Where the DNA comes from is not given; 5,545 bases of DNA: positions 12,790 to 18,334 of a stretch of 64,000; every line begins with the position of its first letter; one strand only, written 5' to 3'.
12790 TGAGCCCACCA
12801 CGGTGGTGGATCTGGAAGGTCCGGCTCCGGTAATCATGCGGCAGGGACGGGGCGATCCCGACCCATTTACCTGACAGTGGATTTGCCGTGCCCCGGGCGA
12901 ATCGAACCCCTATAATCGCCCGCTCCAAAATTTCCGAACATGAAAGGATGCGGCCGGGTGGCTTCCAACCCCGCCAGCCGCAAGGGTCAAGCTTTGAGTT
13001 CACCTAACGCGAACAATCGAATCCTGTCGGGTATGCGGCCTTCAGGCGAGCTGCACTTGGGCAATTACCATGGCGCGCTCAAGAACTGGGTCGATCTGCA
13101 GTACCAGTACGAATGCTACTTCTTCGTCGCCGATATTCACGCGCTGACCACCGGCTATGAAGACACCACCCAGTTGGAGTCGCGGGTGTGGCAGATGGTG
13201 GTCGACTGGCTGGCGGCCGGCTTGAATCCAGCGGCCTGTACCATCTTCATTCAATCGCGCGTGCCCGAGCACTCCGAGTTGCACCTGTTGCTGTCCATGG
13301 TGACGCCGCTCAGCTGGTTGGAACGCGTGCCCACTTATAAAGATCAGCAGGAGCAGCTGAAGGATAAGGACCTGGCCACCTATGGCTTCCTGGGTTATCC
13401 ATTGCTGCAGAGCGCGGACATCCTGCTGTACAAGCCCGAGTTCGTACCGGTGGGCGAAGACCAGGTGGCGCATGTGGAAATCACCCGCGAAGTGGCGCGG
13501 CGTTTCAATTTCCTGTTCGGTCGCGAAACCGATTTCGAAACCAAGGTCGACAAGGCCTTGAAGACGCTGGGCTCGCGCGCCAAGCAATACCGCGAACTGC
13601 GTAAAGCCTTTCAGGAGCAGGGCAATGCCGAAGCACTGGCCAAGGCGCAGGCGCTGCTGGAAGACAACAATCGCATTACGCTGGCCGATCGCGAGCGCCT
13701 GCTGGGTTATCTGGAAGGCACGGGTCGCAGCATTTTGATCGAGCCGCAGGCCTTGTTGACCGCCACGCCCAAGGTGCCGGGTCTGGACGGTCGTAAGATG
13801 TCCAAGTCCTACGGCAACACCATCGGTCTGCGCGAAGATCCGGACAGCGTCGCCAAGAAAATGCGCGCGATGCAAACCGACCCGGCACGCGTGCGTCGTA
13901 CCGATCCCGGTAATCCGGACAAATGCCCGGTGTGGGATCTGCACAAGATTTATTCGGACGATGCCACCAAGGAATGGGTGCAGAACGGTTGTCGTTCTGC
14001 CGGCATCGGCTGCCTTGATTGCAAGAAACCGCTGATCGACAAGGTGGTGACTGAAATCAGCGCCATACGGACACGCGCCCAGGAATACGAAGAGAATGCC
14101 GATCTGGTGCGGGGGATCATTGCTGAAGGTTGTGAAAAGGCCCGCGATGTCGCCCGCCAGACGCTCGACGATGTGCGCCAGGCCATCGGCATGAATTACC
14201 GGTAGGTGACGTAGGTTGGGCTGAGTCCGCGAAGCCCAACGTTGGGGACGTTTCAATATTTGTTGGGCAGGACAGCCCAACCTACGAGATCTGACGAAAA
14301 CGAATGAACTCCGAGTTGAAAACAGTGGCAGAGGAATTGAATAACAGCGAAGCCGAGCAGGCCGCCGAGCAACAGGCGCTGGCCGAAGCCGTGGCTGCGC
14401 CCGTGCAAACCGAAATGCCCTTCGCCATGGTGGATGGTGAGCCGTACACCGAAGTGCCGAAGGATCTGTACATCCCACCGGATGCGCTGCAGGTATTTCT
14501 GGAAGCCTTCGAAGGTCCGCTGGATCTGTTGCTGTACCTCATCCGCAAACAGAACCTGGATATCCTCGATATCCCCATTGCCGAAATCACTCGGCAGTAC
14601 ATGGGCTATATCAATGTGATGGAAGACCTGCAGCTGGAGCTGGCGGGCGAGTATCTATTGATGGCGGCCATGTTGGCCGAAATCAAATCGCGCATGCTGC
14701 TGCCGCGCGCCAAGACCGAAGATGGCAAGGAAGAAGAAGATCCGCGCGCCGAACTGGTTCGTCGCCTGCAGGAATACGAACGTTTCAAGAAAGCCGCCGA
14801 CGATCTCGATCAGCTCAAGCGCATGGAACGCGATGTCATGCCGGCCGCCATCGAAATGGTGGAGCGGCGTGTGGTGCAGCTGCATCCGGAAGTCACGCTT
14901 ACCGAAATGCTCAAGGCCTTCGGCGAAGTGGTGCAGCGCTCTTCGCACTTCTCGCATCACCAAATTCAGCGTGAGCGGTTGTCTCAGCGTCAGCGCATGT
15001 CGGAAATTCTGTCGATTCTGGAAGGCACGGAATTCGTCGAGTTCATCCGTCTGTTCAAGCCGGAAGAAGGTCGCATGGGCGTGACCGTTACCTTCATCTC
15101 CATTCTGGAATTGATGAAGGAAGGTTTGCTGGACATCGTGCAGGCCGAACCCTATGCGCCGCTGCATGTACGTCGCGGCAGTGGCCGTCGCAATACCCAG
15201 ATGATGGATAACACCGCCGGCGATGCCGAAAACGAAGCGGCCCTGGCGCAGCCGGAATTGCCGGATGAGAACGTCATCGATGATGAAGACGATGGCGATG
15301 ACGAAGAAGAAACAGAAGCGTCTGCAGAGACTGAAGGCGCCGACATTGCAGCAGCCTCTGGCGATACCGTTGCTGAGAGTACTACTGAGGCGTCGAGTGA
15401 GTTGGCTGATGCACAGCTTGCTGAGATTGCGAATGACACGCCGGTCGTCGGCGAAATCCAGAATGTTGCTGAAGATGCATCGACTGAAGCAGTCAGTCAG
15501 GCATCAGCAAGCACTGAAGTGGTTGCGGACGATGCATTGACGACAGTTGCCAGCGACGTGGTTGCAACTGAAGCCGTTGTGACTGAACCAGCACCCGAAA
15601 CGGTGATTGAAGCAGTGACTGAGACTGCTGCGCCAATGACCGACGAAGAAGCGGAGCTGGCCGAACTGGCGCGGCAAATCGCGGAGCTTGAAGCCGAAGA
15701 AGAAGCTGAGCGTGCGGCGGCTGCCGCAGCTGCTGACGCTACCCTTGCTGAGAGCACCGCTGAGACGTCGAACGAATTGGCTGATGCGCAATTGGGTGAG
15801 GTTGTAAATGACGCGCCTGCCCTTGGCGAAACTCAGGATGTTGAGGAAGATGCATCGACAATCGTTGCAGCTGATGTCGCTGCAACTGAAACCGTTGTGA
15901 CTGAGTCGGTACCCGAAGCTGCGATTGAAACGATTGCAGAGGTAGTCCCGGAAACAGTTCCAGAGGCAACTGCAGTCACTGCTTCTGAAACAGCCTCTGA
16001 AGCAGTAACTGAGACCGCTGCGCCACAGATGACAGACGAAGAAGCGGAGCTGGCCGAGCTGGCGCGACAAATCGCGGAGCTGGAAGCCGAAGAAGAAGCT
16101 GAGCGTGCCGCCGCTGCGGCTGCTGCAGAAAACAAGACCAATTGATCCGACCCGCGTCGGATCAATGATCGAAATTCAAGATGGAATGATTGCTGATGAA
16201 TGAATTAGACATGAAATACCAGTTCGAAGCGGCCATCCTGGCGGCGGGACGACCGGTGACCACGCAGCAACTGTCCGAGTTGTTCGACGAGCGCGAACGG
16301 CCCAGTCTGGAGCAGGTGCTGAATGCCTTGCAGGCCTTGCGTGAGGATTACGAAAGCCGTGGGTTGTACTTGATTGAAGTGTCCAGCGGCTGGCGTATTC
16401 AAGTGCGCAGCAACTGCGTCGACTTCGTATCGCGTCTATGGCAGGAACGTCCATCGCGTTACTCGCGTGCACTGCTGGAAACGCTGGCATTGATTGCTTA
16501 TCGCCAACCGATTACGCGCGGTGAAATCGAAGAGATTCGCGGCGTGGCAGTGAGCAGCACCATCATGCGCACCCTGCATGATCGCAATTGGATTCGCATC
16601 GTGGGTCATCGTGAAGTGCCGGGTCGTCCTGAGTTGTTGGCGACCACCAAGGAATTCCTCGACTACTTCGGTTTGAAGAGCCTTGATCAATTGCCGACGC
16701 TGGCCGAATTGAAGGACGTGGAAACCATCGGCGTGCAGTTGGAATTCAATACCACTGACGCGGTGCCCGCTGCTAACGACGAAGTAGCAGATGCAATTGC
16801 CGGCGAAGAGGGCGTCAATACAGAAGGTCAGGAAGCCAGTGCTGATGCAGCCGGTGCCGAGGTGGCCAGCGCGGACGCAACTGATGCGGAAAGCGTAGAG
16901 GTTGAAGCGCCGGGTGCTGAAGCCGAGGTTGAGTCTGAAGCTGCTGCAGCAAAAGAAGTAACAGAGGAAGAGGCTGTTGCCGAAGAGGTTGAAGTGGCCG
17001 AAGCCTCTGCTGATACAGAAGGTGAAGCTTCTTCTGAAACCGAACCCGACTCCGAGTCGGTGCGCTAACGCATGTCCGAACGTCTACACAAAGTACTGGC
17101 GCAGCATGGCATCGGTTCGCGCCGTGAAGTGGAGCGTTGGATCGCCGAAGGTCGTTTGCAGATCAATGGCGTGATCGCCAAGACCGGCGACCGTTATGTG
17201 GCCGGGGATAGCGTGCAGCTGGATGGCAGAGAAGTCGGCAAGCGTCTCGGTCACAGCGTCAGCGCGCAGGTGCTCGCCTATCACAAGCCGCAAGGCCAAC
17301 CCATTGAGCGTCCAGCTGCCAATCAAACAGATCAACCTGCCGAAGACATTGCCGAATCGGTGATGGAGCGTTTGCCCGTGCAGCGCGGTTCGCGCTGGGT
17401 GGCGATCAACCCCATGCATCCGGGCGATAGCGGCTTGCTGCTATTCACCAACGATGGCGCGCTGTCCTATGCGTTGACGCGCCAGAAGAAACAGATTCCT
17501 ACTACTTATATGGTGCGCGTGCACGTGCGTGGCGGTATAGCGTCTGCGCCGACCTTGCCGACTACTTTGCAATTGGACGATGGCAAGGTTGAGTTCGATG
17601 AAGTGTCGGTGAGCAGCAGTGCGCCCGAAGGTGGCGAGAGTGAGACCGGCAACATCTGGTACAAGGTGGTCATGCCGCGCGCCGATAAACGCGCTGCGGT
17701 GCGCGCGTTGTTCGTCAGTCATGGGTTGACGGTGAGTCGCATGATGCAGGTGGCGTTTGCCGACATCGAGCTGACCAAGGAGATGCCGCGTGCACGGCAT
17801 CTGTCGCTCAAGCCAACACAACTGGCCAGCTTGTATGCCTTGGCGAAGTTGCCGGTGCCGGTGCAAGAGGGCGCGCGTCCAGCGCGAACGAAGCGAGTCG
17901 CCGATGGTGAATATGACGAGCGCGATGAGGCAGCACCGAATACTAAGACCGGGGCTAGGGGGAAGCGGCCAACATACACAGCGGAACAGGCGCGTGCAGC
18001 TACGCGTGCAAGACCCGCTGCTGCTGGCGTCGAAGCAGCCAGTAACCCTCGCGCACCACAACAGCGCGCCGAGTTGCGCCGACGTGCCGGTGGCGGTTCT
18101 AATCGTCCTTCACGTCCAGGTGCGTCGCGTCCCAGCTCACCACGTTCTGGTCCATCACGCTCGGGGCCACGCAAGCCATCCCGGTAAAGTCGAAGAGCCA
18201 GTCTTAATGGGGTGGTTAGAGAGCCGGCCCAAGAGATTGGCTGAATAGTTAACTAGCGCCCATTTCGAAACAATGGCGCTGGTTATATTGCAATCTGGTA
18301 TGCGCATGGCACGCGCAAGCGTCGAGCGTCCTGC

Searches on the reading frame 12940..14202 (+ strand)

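Call 79: search_protein_families(library=pfam, proteins=[window:12940-14202:+], max_evalue=0.00001)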
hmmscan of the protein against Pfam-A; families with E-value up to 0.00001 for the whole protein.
window:12940-14202:+ (421 aa): 1 family
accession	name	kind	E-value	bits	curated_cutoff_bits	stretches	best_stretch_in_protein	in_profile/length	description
PF00579.31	tRNA-synt_1b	-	2.2e-61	208.2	21.1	2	23-192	3-177/292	tRNA synthetases class I (W and Y)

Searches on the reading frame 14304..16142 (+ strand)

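Call 79: search_protein_families(library=pfam, proteins=[window:14304-16142:+], max_evalue=0.00001)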
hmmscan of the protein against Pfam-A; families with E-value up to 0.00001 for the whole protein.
window:14304-16142:+ (613 aa): 1 family
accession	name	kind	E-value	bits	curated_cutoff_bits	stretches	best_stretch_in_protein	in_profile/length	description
PF02616.19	SMC_ScpA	-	7.1e-35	121.5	24.6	1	79-289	1-229/232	Segregation and condensation protein ScpA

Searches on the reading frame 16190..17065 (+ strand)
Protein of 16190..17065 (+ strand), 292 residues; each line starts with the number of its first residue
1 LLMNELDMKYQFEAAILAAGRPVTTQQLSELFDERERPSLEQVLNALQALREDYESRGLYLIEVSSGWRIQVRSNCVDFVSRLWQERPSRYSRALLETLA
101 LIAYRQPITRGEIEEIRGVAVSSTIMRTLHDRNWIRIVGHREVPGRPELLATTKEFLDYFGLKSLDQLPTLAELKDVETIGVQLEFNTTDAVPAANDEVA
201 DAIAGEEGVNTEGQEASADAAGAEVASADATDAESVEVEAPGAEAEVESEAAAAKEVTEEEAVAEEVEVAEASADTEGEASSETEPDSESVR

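Call 22: search_protein_families(library=pfam, proteins=[window:16190-17065:+], max_evalue=0.001)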
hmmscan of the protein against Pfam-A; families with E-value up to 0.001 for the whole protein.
window:16190-17065:+ (292 aa): 1 family
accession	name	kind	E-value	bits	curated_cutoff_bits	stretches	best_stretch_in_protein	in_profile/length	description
PF04079.22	SMC_ScpB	-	4e-52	176.5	27.4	1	12-171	3-160/160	Segregation and condensation complex subunit ScpB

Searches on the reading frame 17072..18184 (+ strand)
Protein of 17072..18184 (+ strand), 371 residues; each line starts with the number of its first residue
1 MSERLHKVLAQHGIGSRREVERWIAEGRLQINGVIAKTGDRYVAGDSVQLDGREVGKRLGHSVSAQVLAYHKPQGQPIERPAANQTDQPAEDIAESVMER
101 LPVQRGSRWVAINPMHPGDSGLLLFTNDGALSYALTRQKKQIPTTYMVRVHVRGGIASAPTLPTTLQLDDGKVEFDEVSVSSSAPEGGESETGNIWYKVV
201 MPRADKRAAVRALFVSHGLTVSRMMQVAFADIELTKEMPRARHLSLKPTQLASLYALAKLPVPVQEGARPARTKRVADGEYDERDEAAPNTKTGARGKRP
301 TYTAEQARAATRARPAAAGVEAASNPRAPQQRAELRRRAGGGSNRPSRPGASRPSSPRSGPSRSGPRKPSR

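Call 22: search_protein_families(library=pfam, proteins=[window:17072-18184:+], max_evalue=0.001)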
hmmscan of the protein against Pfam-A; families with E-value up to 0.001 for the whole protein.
window:17072-18184:+ (371 aa): 2 families
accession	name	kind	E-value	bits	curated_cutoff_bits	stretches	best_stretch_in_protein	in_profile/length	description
PF01479.30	S4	-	9.7e-10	38.5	22.8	1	3-47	1-47/48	S4 domain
PF00849.27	PseudoU_synth_2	-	1.1e-05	26.2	26.8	1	67-159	2-85/152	RNA pseudouridylate synthase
